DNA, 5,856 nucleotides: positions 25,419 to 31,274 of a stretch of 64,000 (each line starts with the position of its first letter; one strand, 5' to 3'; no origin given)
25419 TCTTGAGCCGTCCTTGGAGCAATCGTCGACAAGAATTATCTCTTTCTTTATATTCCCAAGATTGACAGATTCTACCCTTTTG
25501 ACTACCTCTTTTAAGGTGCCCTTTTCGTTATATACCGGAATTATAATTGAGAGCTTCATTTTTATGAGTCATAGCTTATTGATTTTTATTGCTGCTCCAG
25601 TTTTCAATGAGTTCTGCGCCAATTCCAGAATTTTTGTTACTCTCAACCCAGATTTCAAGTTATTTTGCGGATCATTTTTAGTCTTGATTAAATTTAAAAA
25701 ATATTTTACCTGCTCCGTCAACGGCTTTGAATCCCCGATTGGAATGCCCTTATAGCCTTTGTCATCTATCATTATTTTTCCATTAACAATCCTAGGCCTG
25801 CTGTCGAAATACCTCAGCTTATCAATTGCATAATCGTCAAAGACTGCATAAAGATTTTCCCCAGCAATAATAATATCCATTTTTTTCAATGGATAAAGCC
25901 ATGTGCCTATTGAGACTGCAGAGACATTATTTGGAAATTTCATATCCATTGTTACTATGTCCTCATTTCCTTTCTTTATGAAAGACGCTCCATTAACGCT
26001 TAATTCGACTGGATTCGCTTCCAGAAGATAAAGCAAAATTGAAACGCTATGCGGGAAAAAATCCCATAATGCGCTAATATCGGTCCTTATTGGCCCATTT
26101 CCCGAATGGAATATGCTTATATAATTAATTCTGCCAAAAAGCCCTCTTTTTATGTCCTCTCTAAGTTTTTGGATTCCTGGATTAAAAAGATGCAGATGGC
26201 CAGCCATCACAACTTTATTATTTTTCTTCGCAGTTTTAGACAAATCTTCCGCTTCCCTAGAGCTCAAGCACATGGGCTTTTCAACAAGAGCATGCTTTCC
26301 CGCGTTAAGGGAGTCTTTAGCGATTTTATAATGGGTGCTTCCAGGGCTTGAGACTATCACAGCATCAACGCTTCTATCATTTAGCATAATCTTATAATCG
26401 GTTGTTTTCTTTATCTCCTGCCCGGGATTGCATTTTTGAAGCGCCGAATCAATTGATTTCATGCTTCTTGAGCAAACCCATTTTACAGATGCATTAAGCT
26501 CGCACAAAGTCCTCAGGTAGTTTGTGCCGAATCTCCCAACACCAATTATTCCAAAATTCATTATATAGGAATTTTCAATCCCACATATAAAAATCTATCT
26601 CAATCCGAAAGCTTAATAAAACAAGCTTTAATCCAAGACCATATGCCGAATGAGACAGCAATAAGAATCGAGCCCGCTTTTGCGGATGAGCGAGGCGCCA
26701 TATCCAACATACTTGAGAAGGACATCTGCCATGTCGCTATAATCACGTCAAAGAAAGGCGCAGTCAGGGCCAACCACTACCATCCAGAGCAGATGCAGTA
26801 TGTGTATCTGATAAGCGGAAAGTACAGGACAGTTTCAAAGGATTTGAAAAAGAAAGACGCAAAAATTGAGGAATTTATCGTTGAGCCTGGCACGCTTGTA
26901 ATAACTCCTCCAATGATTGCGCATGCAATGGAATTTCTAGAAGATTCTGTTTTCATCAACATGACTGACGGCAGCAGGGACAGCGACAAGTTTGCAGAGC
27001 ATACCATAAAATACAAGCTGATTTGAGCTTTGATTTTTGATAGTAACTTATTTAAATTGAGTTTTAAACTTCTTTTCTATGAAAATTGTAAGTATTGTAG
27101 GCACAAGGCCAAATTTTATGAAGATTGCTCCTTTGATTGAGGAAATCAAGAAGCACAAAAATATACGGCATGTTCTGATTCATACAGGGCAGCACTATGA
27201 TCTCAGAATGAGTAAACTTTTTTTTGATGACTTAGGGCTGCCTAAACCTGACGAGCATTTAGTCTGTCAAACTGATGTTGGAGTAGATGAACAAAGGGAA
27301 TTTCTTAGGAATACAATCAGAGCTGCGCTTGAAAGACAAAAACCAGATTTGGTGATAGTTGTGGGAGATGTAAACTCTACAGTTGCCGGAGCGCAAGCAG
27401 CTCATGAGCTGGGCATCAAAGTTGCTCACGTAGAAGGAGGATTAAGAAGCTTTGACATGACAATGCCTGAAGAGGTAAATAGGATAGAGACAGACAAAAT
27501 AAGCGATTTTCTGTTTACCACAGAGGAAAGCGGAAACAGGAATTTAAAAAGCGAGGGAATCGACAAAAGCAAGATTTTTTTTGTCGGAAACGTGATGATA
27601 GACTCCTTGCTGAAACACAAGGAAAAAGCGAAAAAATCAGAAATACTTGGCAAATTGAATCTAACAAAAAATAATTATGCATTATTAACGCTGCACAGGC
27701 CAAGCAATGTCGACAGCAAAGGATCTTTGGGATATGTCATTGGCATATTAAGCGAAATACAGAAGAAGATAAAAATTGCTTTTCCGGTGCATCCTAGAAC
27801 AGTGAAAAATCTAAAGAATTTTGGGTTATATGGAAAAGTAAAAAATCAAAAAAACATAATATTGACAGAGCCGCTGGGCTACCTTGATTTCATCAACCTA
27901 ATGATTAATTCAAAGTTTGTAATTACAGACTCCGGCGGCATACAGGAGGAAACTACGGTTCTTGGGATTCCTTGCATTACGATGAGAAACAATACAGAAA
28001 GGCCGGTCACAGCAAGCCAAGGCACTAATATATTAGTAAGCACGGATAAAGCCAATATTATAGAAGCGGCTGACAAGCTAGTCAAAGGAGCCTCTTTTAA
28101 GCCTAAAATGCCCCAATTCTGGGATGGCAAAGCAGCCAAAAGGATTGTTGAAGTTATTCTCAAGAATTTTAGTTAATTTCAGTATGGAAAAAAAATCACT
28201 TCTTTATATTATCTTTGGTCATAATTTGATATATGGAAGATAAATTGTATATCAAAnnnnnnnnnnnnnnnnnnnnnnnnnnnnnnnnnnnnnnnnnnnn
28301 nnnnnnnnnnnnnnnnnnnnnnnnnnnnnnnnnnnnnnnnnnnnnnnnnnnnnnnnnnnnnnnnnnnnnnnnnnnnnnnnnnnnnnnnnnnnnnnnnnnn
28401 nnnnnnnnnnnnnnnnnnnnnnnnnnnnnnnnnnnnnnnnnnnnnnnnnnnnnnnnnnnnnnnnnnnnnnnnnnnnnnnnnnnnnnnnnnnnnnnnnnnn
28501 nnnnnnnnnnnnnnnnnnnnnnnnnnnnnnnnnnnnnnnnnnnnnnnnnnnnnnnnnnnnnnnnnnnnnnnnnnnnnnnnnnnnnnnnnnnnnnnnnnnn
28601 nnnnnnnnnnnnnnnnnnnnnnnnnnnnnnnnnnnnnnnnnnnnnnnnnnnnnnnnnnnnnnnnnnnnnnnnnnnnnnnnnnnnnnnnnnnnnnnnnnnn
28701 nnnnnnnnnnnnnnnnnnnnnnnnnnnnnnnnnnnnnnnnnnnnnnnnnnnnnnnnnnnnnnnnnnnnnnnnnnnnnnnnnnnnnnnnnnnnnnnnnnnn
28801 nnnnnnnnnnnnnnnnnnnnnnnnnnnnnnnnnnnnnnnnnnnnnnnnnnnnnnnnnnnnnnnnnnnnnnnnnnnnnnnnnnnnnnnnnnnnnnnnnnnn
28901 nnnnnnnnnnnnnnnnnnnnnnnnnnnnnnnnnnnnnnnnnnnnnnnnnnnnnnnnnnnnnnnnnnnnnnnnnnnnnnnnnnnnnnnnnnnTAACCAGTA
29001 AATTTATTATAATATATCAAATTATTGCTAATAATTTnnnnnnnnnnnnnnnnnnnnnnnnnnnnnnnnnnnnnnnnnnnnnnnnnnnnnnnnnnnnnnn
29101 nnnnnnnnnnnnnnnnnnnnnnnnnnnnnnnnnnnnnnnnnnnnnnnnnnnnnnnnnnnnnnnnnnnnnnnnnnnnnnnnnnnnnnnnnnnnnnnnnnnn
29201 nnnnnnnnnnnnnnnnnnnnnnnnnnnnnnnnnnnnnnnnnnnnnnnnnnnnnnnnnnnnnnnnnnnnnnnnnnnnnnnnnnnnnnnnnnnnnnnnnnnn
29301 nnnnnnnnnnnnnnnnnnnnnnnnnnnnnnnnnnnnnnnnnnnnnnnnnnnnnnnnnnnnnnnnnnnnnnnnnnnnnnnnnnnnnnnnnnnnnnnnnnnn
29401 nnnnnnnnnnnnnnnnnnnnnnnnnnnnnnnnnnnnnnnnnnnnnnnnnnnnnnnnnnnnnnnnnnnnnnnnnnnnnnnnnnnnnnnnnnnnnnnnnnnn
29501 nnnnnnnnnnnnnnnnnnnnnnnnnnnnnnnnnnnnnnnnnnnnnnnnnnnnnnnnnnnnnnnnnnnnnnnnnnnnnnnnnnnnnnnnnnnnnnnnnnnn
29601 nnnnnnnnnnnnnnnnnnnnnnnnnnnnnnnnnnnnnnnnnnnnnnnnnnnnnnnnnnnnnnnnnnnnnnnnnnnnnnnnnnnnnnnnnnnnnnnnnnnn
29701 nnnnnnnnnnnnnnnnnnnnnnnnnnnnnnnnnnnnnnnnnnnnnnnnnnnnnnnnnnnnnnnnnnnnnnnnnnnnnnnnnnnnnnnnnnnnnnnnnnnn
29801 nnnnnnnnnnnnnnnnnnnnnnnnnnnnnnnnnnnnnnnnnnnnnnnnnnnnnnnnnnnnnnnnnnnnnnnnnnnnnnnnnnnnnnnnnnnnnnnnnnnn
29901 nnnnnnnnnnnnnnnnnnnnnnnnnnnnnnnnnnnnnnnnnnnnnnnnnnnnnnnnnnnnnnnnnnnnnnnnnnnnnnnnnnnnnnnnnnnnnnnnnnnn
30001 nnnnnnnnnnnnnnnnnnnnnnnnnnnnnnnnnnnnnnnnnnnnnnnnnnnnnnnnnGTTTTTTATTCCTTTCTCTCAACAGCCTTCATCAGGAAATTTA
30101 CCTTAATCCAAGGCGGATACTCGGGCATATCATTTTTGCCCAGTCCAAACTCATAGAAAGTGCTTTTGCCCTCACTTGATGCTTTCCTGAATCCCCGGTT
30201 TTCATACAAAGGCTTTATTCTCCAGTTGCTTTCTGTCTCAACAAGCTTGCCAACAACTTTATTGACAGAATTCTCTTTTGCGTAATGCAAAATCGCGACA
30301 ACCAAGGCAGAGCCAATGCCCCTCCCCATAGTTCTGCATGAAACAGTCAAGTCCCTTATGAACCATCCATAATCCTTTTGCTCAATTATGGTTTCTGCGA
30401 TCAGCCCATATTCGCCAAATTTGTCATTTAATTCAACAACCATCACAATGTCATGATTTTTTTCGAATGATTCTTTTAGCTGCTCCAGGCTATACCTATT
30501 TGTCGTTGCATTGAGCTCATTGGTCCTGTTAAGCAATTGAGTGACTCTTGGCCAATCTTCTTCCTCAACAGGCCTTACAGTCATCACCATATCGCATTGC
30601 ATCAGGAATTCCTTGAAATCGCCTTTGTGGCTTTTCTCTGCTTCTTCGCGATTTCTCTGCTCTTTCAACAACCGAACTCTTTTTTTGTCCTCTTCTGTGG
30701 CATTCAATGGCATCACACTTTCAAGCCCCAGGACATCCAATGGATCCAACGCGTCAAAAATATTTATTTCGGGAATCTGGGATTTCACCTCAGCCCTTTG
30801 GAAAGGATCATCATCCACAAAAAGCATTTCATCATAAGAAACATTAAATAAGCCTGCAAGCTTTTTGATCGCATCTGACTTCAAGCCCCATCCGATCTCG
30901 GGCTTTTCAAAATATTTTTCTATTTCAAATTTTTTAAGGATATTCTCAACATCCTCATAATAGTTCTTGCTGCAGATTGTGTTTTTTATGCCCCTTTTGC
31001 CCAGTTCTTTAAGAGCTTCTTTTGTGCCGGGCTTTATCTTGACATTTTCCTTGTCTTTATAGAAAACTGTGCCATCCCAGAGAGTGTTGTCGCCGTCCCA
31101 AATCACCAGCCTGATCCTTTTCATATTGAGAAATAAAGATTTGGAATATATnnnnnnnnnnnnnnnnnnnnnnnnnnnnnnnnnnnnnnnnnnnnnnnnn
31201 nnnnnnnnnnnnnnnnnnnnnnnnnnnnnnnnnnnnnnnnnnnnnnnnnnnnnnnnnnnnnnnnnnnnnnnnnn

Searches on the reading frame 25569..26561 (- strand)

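Call 68: search_protein_families(library=ncbifam, proteins=[window:25569-26561:-], max_evalue=1e-10)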
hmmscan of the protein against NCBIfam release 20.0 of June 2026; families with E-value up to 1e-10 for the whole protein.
window:25569-26561:- (330 aa): 7 families
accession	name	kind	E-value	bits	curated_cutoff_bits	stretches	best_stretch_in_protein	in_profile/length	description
NF040723.1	UDP-GlcNAcDh_Arch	equivalog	1.1e-38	133.4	450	1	1-317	1-299/302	UDP-N-acetylglucosamine 3-dehydrogenase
TIGR04380.1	myo_inos_iolG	equivalog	4.2e-25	88.3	355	1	1-153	2-153/330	inositol 2-dehydrogenase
NF008607.0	PRK11579.1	subfamily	2.1e-15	56.6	330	1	49-149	49-149/346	oxidoreductase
NF052679.1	InsChiInosDhIolG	equivalog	6.1e-15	55.1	540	1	1-186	3-191/343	bifunctional inositol 2-dehydrogenase/D-chiro-inositol 1-dehydrogenase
NF058561.1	BT_2158_fam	equivalog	9.4e-14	50.8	750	1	2-151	37-183/487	glycoside 3-dehydrogenase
NF052479.1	LevoglcsnDh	equivalog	1.1e-11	44.1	650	1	51-146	60-155/386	levoglucosan dehydrogenase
NF058563.1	BT_2159_fam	equivalog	4.8e-11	42.3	650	1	2-156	2-154/350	disaccharide 3-dehydrogenase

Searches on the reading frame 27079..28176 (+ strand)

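Call 68: search_protein_families(library=ncbifam, proteins=[window:27079-28176:+], max_evalue=1e-10)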
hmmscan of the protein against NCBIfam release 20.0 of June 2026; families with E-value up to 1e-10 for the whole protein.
window:27079-28176:+ (365 aa): 2 families
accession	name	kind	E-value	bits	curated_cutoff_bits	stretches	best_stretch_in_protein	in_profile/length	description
TIGR00236.1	wecB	equivalog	5.8e-102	341.6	210.15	1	1-363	1-365/366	non-hydrolyzing UDP-N-acetylglucosamine 2-epimerase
TIGR03568.1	NeuC_NnaA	equivalog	5.7e-33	114.3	235.9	1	2-360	2-365/365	UDP-N-acetylglucosamine 2-epimerase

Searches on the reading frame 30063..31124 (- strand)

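Call 30: search_protein_families(library=ncbifam, proteins=[window:30063-31124:-], max_evalue=0.001)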
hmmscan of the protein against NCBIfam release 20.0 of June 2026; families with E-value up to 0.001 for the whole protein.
window:30063-31124:- (353 aa): 6 families
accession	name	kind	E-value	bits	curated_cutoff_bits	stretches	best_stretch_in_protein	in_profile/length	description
TIGR01686.1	FkbH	subfamily_domain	9.6e-71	238.5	146.65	1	6-314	5-321/323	FkbH domain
TIGR01681.1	HAD-SF-IIIC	subfamily_domain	1.9e-13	51.4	35.75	1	6-115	2-130/132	HAD-IIIC family phosphatase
TIGR00099.1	Cof-subfamily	subfamily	5e-05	23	137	1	8-71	3-58/256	Cof-type HAD-IIB family hydrolase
NF040503.1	resist_ArsN1a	equivalog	5.4e-05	23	170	1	183-315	1-136/159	arsinothricin resistance N-acetyltransferase ArsN1 family A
TIGR01575.1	rimI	equivalog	5.6e-05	23.3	86.4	1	212-317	19-117/132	ribosomal protein S18-alanine N-acetyltransferase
TIGR01662.1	HAD-SF-IIIA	subfamily_domain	0.00024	21.2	44.6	1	5-65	1-73/141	HAD-IIIA family hydrolase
